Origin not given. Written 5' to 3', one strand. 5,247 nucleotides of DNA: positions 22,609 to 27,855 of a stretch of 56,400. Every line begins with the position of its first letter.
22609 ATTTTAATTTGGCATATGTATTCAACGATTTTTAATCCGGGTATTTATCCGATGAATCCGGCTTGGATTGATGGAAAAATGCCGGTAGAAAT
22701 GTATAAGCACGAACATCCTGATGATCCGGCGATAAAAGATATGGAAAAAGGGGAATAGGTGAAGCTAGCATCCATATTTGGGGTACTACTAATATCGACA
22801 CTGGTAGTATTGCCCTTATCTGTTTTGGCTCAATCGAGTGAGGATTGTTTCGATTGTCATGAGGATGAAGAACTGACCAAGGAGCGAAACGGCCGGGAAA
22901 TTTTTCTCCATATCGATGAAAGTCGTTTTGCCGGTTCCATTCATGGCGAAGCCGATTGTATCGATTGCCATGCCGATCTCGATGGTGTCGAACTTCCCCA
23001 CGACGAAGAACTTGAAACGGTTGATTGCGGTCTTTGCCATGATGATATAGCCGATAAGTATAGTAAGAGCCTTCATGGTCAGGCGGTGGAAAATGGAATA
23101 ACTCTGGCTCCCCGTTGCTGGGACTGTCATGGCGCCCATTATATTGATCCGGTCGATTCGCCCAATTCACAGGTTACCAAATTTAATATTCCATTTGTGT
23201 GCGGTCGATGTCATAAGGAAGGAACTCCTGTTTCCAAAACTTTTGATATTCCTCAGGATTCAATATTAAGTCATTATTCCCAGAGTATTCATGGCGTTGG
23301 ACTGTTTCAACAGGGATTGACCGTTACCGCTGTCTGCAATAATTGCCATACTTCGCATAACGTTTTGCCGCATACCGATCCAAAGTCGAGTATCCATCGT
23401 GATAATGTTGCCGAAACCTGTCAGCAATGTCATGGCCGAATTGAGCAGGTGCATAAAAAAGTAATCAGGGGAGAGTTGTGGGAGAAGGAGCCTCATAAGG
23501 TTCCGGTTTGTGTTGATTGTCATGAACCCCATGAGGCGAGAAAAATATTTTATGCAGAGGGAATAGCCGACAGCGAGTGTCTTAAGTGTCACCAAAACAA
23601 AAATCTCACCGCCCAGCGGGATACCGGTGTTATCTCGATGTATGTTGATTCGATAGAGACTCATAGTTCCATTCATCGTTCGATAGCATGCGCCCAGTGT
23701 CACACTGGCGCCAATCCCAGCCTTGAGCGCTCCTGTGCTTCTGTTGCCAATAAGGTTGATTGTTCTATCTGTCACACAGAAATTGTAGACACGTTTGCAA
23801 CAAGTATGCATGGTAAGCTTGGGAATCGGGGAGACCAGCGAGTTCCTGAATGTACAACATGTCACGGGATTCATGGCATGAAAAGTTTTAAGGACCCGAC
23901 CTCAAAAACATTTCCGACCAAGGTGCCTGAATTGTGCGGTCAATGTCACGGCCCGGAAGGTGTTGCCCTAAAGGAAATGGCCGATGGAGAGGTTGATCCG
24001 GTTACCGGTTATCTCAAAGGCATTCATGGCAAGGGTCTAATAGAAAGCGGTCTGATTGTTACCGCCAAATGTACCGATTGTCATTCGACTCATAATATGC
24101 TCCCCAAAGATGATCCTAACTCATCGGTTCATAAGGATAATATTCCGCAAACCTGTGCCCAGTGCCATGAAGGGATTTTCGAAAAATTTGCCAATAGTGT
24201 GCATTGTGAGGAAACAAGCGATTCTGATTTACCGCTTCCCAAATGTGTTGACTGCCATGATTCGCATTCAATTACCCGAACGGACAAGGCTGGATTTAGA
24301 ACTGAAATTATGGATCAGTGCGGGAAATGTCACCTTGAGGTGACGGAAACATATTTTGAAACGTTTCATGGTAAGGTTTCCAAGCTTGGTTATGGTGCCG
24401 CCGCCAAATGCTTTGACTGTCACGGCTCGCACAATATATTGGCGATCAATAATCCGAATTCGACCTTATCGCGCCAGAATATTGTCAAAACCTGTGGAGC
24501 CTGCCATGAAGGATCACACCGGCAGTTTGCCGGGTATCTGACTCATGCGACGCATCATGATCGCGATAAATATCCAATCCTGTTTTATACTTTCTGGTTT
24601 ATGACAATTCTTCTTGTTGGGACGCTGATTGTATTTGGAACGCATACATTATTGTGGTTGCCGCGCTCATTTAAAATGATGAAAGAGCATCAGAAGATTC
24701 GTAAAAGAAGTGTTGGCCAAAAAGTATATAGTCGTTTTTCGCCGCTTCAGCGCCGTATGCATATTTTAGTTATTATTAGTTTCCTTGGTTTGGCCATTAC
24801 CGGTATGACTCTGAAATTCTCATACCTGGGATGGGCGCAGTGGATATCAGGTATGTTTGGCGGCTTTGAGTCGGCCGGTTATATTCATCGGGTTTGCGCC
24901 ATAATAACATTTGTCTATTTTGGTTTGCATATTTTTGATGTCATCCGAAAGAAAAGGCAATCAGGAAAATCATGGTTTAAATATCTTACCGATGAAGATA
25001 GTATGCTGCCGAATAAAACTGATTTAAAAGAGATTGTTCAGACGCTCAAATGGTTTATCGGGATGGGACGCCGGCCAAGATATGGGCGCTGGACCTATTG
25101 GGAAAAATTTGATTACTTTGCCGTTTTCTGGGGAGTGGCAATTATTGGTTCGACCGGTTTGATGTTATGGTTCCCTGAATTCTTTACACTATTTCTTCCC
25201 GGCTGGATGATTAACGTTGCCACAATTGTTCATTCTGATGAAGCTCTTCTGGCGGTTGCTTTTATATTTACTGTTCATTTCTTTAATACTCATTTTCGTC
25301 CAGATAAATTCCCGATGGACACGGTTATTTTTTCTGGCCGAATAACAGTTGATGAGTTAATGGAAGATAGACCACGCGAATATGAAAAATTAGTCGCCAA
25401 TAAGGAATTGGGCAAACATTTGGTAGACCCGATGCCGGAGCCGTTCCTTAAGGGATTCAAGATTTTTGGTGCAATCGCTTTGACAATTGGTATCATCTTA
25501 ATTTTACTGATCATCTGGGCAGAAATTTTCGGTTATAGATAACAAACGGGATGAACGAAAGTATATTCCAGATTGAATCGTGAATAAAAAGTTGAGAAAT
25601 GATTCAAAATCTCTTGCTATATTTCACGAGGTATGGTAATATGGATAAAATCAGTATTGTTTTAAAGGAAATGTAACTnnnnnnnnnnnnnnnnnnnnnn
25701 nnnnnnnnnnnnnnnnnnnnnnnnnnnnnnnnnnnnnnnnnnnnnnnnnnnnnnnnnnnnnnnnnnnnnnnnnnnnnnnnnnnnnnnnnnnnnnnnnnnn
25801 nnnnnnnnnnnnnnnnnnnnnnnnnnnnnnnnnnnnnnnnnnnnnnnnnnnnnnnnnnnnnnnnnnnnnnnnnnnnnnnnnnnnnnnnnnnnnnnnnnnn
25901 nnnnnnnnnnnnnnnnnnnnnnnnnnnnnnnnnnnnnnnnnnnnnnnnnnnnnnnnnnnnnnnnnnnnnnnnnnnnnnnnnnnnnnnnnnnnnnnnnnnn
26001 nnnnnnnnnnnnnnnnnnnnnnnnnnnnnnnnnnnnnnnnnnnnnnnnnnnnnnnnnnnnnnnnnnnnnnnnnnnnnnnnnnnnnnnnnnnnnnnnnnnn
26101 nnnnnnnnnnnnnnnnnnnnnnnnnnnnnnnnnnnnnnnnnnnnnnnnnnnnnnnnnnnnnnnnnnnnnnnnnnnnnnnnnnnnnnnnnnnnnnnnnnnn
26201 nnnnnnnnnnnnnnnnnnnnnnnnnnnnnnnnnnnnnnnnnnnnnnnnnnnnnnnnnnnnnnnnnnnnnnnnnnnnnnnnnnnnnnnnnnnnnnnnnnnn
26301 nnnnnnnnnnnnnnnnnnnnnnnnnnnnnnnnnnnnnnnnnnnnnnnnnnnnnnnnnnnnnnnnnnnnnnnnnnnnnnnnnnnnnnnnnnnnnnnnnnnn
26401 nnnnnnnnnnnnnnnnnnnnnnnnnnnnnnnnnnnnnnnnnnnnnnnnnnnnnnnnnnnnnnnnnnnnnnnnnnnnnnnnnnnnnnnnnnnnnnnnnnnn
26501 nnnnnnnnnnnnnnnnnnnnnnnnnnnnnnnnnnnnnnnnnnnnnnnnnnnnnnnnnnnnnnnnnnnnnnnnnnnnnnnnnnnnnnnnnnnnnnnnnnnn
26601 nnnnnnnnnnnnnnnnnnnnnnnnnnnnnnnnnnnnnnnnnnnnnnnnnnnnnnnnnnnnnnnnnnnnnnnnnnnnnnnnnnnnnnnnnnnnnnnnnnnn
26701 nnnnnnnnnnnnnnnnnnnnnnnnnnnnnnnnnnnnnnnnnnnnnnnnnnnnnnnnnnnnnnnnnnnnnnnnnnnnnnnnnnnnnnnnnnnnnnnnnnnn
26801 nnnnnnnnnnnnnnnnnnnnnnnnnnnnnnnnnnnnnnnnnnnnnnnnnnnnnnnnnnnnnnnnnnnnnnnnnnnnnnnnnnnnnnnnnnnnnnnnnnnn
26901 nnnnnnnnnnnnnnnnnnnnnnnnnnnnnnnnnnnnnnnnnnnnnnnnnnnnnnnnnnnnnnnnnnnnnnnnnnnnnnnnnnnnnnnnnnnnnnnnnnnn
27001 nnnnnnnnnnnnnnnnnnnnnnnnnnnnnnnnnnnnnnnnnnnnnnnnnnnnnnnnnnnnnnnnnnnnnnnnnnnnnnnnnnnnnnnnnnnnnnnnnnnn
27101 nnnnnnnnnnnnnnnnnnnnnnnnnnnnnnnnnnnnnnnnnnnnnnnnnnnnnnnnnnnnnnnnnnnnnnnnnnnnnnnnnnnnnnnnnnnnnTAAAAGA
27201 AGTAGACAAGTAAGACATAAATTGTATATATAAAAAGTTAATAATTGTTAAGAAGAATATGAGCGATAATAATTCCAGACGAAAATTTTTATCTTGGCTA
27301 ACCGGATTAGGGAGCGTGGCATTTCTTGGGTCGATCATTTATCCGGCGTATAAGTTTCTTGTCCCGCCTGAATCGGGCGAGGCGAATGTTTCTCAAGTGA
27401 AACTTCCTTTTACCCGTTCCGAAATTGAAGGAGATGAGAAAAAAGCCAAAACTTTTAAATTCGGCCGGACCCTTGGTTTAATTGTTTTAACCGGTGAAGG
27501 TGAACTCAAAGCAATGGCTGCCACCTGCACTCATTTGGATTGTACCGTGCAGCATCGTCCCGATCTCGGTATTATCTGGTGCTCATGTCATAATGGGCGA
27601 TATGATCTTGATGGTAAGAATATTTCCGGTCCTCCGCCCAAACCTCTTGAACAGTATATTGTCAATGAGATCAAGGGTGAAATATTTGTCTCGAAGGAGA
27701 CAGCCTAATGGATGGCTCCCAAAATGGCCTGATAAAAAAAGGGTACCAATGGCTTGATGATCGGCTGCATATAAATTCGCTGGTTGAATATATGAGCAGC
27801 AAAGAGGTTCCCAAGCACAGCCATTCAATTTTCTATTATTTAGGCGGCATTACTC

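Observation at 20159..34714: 14.5-kb multihaem cytochrome supercluster that packs a complete inner-membrane-to-outer-membrane electron conduit into one locus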

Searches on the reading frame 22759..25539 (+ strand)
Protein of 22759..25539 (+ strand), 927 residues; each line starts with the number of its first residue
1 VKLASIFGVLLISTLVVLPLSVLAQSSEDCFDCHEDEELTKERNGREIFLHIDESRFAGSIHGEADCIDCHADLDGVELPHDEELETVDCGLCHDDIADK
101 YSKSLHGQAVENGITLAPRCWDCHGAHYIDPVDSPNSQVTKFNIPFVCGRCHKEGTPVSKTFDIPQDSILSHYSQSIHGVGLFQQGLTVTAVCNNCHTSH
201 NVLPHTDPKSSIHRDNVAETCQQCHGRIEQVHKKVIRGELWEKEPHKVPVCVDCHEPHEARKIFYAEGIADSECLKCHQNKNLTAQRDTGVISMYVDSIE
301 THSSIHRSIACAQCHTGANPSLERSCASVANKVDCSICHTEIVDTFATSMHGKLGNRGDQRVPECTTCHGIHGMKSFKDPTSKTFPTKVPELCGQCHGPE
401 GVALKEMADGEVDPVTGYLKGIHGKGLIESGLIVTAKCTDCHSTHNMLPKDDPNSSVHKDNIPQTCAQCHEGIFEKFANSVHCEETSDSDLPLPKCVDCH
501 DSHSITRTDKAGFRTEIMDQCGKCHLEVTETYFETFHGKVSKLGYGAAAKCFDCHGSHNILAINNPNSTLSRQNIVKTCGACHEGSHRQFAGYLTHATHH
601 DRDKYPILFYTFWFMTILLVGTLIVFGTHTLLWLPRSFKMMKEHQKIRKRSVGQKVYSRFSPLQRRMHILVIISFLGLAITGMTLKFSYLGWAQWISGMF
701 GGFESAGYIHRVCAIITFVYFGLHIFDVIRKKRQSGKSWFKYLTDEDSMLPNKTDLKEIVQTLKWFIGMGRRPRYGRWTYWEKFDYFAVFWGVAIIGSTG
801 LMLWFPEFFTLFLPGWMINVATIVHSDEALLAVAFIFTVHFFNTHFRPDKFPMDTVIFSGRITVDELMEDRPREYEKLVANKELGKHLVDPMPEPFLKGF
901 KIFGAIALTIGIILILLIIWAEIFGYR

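Call 9: search_protein_families(library=pfam, proteins=[window:22759-25539:+], max_evalue=0.01)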
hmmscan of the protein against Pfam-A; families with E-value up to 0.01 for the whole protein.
window:22759-25539:+ (927 aa): 6 families
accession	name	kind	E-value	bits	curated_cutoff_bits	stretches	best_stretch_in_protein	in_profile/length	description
PF14522.11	Cytochrome_C7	-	2.7e-23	82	24.8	4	212-279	7-67/67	Cytochrome c7 and related cytochrome c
PF14537.11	Cytochrom_c3_2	-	2.1e-22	79.8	25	4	64-153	6-79/79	Cytochrome c3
PF09699.15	Paired_CXXCH_1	-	1.1e-20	73.4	20.6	3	364-399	8-38/41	Doubled CXXCH motif (Paired_CXXCH_1)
PF01292.26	Ni_hydr_CYTB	-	5e-06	26.9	30.1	1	592-731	24-165/179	Prokaryotic cytochrome b561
PF03264.19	Cytochrom_NNT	-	0.00012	22.4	24.1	0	24-74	122-167/174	NapC/NirT cytochrome c family, N-terminal region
PF22678.1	Cytochrom_c_NrfB-like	-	0.004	18.1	27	0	221-279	1-66/89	Cytochrome c-type protein NrfB-like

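Call 10: search_protein_families(library=ncbifam, proteins=[window:22759-25539:+], max_evalue=0.01)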
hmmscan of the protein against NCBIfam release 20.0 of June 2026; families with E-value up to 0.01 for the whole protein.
window:22759-25539:+ (927 aa): 9 families
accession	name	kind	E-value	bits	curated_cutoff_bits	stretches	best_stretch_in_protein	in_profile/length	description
TIGR03508.1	decahem_SO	subfamily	6.4e-21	75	192.2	3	240-443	84-249/258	DmsE family decaheme c-type cytochrome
NF041028.1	decahem_GSU2203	exception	2.4e-10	40.1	325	1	88-281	37-210/317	GSU2203 family decaheme c-type cytochrome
TIGR04257.1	nanowire_3heme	domain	1.2e-07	31.7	40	1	548-587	23-62/75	c(7)-type cytochrome triheme domain-containing protein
TIGR03153.1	cytochr_NrfH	equivalog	5.5e-07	29.7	134.2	0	518-559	28-63/138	cytochrome c nitrite reductase small subunit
TIGR01905.1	paired_CXXCH_1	subfamily_domain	5.8e-05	22.9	25.2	0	119-155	8-39/41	doubled CXXCH domain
NF008659.0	PRK11659.1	equivalog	0.00019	21.2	184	0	191-279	47-143/188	cytochrome c nitrite reductase pentaheme subunit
TIGR01583.1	formate-DH-gamm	equivalog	0.00035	20.6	115.85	1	747-846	72-171/204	formate dehydrogenase subunit gamma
NF007924.0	PRK10639.1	equivalog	0.002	17.9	341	1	656-846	6-173/211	formate dehydrogenase cytochrome b556 subunit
NF007558.0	PRK10179.1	equivalog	0.0091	15.7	339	0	658-843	8-172/217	formate dehydrogenase-N subunit gamma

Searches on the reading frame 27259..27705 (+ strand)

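Call 9: search_protein_families(library=pfam, proteins=[window:27259-27705:+], max_evalue=0.01)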
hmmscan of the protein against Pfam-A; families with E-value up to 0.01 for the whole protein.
window:27259-27705:+ (149 aa): 2 families
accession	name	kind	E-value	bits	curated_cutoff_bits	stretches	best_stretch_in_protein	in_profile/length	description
PF00355.32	Rieske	-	5.5e-11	42.7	20.3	1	54-133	9-87/88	Rieske [2Fe-2S] domain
PF25471.1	TM_PetC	-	1.3e-05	25.3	37.1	1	6-42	8-44/48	Iron-sulfur subunit PetC transmembrane anchor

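Call 10: search_protein_families(library=ncbifam, proteins=[window:27259-27705:+], max_evalue=0.01)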
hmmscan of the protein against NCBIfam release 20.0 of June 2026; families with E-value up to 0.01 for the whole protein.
window:27259-27705:+ (149 aa): 7 families
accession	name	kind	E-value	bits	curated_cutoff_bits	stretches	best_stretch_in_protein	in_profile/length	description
NF045928.1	Cytb6fFeSPetC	equivalog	4e-16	58.9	250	1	4-137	11-155/179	cytochrome b6-f complex iron-sulfur subunit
NF010001.0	PRK13474.1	subfamily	1e-15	57.6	154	1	5-147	12-164/178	cytochrome b6-f complex iron-sulfur subunit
TIGR01416.1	Rieske_proteo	equivalog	5.6e-12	46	97.4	1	80-131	106-161/176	ubiquinol-cytochrome c reductase iron-sulfur subunit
NF041174.1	SDX_Thmprot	equivalog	9.1e-06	25.8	170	1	75-126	28-80/109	sulredoxin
TIGR02694.1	arsenite_ox_S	equivalog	0.00075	19.4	95.65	1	64-143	33-114/129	arsenate reductase (azurin) small subunit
NF042948.2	3PPDioc_HcaC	equivalog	0.0011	19.2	150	1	73-146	26-102/105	3-phenylpropionate/cinnamic acid dioxygenase ferredoxin subunit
NF007422.0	PRK09965.1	equivalog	0.0013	18.8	113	1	74-145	26-99/106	bifunctional 3-phenylpropionate/cinnamic acid dioxygenase ferredoxin subunit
